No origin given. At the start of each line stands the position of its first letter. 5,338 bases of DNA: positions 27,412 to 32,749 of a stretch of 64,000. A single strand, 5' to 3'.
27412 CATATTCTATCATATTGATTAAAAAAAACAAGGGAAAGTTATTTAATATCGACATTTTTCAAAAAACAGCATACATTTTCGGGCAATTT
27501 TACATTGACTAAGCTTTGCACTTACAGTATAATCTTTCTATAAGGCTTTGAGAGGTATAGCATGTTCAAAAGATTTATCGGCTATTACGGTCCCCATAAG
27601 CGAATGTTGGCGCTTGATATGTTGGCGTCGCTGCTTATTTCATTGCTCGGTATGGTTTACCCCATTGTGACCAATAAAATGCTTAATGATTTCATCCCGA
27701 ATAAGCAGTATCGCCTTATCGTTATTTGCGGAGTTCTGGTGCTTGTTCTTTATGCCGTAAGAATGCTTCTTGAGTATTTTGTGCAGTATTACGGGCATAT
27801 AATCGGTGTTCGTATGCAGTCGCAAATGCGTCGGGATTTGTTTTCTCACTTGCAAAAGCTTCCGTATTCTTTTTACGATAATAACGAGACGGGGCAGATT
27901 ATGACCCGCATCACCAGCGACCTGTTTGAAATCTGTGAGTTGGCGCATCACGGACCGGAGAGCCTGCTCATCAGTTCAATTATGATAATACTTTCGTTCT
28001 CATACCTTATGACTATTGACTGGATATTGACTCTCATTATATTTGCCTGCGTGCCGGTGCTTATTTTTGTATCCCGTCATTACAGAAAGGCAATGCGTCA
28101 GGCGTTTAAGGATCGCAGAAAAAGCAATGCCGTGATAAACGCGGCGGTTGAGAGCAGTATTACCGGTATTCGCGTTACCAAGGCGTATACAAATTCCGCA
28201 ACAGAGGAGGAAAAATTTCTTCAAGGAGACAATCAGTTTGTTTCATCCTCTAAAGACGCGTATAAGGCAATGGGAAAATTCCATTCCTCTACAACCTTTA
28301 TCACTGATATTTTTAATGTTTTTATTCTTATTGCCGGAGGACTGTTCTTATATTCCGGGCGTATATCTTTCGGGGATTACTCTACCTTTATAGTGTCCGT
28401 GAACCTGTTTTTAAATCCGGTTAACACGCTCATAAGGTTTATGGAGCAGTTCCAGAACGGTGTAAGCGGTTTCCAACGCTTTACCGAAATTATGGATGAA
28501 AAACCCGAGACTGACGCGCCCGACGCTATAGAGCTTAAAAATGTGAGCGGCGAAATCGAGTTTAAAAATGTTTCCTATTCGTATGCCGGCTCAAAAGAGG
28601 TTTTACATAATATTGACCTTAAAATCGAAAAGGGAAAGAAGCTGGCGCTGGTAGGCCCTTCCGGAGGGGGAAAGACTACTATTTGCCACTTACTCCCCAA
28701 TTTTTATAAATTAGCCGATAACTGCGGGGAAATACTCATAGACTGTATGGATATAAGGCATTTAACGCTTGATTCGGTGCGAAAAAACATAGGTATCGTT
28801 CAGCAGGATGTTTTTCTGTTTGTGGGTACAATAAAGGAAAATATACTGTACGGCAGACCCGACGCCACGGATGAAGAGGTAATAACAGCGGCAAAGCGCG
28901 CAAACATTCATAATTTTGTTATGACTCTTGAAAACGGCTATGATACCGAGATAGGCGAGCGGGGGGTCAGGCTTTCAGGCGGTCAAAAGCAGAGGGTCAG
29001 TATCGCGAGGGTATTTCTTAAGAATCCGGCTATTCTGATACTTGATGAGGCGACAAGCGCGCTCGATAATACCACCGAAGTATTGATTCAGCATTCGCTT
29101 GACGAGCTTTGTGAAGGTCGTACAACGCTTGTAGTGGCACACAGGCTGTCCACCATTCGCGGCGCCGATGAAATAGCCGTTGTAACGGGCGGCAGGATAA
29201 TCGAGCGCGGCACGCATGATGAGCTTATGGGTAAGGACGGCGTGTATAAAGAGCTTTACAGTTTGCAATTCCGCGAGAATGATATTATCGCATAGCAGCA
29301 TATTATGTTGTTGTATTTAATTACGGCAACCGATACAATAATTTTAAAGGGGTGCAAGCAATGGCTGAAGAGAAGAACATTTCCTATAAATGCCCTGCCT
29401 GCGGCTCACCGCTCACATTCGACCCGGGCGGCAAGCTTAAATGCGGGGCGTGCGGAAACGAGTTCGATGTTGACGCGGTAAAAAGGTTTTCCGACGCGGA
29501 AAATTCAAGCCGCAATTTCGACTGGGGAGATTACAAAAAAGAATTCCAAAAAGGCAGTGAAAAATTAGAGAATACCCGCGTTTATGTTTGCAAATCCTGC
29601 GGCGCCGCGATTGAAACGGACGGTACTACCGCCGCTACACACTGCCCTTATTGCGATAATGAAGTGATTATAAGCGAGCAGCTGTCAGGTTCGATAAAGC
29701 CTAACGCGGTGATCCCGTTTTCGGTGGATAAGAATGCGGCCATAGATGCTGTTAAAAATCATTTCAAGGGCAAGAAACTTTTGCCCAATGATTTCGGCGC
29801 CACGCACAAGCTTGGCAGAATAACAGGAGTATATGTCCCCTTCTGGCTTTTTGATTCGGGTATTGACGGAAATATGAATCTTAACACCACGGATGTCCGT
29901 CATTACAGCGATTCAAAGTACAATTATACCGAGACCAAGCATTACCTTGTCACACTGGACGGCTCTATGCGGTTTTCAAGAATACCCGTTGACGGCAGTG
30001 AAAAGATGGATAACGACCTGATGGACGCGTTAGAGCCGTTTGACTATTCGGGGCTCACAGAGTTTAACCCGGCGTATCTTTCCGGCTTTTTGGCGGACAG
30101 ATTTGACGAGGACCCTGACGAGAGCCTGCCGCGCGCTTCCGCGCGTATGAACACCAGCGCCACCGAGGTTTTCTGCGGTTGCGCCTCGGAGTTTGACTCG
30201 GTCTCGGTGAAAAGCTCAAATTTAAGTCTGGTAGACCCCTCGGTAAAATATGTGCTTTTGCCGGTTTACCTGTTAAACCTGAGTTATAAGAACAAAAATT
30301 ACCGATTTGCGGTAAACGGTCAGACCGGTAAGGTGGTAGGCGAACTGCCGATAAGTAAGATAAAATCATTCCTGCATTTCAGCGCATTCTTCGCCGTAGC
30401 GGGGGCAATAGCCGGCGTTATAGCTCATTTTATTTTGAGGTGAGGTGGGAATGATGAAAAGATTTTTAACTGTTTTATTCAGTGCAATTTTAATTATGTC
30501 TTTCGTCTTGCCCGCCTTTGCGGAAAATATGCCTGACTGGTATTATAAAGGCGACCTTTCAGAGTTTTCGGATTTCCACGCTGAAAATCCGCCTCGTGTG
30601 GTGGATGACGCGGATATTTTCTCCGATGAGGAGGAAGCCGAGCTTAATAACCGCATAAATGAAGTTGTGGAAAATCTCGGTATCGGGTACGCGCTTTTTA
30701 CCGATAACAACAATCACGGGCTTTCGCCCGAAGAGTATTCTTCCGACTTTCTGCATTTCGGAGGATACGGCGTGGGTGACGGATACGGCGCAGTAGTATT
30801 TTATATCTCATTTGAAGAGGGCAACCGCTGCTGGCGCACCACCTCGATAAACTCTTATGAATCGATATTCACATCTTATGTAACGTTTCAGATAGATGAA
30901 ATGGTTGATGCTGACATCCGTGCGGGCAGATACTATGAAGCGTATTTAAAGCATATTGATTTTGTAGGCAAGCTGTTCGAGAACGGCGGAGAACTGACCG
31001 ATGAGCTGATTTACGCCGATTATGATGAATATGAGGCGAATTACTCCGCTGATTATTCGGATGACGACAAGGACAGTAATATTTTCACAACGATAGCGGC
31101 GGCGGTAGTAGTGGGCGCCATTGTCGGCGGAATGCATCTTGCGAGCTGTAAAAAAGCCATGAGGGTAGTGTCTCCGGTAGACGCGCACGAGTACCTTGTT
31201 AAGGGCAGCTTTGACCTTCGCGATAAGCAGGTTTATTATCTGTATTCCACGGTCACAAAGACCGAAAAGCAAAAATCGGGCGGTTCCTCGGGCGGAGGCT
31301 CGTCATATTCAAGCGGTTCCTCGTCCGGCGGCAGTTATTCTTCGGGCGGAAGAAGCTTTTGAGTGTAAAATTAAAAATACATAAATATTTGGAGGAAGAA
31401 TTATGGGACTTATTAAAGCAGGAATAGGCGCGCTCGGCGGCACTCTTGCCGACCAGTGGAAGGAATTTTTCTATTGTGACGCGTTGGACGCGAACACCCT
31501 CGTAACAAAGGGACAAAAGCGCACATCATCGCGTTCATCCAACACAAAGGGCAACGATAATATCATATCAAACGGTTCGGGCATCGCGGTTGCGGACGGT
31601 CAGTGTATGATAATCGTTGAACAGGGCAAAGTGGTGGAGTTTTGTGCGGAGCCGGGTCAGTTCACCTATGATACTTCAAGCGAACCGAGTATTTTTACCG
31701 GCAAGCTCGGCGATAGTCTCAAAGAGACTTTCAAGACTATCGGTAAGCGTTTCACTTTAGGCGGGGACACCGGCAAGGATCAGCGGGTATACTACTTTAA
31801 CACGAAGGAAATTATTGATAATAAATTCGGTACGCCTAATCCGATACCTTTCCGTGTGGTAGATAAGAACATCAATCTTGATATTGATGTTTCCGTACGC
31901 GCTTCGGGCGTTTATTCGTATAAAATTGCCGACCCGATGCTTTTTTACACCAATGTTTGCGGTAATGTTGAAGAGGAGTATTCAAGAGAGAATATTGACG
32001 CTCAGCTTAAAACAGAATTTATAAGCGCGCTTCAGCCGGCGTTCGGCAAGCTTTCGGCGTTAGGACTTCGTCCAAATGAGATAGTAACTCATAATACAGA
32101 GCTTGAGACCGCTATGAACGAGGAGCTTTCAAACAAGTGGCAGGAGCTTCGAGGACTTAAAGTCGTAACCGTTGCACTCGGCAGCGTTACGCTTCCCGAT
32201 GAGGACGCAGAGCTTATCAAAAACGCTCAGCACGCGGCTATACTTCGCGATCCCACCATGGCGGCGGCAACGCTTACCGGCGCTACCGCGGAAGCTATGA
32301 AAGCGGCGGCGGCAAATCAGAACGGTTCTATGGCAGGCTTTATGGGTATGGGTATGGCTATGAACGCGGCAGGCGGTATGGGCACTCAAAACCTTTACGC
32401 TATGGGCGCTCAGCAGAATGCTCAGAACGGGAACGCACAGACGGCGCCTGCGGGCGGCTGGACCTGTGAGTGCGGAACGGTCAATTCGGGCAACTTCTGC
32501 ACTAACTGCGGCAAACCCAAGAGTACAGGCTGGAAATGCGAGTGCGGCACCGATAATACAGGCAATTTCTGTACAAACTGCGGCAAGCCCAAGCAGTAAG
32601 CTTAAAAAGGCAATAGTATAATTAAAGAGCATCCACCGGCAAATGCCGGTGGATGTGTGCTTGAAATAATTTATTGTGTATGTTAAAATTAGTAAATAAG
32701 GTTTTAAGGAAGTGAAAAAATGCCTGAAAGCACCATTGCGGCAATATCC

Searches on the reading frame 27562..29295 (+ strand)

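Call 11: search_protein_families(library=pfam, proteins=[window:27562-29295:+], max_evalue=0.001)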
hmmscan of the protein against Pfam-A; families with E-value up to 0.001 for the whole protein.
window:27562-29295:+ (577 aa): 3 families
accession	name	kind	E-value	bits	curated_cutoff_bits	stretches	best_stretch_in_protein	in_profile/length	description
PF00664.28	ABC_membrane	-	6.6e-49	167.5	28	1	18-287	3-274/274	ABC transporter transmembrane region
PF00005.33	ABC_tran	-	8.3e-30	104.6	25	1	348-499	1-137/137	ABC transporter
PF02463.25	SMC_N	-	3.6e-06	27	40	1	344-542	123-212/220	RecF/RecN/SMC N terminal domain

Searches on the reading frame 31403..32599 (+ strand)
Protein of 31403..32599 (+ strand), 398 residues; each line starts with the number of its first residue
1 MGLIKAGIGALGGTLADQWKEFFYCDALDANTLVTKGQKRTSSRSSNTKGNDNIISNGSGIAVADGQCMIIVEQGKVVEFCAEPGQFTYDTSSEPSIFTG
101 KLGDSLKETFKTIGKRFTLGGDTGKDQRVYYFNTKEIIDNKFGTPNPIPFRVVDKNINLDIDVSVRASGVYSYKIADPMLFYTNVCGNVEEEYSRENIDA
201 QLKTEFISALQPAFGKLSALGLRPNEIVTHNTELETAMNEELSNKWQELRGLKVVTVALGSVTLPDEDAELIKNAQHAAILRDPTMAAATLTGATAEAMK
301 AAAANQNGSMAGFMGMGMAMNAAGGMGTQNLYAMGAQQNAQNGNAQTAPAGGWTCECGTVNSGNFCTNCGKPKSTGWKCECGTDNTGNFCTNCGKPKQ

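Call 65: search_protein_families(library=pfam, proteins=[window:31403-32599:+], max_evalue=0.00001)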
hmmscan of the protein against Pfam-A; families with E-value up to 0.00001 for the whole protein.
window:31403-32599:+ (398 aa): 2 families
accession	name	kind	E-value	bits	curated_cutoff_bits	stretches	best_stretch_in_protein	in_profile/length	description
PF13421.11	Band_7_1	-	1.7e-18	67.4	24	1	52-274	8-205/211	SPFH domain-Band 7 family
PF01145.31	Band_7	-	5e-06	27.1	23.6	1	127-282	33-165/176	SPFH domain / Band 7 family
